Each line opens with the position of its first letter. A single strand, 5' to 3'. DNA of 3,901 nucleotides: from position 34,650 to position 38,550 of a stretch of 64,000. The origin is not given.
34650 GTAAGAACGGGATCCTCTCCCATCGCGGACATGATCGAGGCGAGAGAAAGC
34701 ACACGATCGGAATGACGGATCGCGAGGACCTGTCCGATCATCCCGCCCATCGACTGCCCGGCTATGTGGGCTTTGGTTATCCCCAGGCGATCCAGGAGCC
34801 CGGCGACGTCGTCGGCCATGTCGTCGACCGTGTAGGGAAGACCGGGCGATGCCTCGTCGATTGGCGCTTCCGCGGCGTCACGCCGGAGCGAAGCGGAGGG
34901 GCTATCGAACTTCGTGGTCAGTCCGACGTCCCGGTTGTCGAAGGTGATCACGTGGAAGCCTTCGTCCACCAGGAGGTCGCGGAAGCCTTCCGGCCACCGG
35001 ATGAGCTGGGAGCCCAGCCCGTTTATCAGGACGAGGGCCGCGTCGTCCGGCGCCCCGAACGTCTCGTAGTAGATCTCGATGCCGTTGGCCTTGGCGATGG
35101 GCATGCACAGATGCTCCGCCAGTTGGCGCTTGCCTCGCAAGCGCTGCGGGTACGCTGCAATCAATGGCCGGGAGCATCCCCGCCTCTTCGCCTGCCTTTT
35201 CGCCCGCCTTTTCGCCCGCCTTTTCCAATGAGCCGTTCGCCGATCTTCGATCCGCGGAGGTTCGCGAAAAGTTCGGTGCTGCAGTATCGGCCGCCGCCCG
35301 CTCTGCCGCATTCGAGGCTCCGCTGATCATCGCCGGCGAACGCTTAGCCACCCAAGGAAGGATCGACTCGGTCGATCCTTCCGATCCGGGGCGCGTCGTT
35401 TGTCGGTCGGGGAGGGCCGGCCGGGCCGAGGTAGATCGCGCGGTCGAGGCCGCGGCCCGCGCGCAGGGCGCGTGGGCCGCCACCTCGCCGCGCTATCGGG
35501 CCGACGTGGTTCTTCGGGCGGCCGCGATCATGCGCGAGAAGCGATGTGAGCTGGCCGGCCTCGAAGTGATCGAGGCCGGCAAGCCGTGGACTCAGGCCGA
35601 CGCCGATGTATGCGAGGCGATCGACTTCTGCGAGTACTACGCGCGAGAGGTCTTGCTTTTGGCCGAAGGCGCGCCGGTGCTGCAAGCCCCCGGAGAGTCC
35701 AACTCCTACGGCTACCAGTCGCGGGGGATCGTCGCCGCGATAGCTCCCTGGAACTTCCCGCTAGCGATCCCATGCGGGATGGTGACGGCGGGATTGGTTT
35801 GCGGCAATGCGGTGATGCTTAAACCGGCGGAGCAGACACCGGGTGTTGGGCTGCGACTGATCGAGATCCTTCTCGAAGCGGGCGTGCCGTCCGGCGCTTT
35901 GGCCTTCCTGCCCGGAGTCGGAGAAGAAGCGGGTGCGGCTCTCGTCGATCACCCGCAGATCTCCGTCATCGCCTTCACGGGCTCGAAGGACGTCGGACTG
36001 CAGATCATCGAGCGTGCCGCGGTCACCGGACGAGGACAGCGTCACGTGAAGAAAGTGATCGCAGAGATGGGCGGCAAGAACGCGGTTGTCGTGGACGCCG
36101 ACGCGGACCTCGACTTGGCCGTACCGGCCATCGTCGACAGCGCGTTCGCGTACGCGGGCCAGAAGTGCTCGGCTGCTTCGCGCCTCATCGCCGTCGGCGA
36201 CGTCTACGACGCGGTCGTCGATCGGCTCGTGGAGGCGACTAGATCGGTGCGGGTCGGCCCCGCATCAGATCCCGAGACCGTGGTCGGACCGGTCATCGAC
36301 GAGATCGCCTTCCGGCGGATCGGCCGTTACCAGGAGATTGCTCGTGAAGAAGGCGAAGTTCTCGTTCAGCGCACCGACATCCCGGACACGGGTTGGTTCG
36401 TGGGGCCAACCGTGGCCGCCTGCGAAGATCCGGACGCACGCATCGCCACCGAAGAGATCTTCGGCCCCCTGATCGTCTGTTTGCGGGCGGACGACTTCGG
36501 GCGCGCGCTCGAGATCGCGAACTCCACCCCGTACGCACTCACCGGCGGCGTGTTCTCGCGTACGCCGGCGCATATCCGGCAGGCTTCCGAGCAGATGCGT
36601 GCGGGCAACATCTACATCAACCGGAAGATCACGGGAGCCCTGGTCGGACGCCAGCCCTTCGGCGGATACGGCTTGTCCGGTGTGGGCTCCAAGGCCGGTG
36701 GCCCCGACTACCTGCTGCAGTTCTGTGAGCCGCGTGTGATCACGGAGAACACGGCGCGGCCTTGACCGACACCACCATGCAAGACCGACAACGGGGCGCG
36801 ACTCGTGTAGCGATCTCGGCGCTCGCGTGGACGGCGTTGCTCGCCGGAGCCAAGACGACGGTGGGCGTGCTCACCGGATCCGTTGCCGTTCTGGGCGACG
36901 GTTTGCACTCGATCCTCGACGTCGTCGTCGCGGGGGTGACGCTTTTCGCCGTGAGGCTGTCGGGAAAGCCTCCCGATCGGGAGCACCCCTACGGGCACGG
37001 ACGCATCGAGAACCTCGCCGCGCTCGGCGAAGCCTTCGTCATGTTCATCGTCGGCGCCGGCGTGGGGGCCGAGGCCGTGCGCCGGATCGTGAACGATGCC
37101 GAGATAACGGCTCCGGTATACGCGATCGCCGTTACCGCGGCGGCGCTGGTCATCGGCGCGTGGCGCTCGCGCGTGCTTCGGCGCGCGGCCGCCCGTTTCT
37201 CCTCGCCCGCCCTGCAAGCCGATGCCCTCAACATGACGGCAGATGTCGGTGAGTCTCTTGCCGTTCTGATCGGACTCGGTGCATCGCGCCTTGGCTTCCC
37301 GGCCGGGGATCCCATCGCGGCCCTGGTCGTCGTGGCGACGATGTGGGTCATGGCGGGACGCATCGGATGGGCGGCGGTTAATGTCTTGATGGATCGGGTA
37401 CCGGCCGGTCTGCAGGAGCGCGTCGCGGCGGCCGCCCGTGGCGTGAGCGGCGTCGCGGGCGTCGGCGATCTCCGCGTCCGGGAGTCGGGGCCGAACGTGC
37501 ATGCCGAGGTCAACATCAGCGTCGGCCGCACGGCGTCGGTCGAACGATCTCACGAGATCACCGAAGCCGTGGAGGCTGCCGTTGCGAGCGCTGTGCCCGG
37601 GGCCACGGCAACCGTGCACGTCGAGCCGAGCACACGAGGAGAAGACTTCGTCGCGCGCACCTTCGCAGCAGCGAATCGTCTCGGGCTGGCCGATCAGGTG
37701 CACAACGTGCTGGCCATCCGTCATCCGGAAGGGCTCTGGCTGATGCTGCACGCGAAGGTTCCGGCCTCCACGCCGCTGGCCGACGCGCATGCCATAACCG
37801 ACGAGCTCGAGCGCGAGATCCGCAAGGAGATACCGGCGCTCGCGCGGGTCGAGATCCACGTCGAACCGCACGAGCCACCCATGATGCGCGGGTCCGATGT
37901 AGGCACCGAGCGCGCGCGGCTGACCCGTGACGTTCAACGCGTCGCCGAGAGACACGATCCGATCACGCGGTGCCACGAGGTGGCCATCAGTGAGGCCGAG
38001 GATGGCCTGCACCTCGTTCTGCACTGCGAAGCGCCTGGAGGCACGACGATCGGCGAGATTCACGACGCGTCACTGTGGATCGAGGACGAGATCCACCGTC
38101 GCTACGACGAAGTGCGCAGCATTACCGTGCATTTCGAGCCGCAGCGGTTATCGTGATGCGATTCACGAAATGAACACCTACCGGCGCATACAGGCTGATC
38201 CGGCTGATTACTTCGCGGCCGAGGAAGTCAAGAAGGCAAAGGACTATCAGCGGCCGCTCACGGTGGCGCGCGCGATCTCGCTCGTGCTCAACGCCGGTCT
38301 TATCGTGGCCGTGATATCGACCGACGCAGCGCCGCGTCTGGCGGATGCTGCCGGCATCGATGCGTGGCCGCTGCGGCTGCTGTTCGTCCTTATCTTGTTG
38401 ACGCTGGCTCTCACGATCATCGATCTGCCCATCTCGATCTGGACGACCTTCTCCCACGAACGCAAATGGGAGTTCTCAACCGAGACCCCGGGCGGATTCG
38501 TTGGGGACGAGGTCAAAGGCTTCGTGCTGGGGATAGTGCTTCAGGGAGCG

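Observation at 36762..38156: CDF metal transporter with duplicated C-terminal cytoplasmic domain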

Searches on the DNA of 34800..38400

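Call 59: search_rna_families(source=window, start=34800, end=38400, threshold=evalue, max_evalue=1)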
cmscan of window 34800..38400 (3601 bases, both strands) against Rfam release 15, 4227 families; matches with E-value up to 1: 0.
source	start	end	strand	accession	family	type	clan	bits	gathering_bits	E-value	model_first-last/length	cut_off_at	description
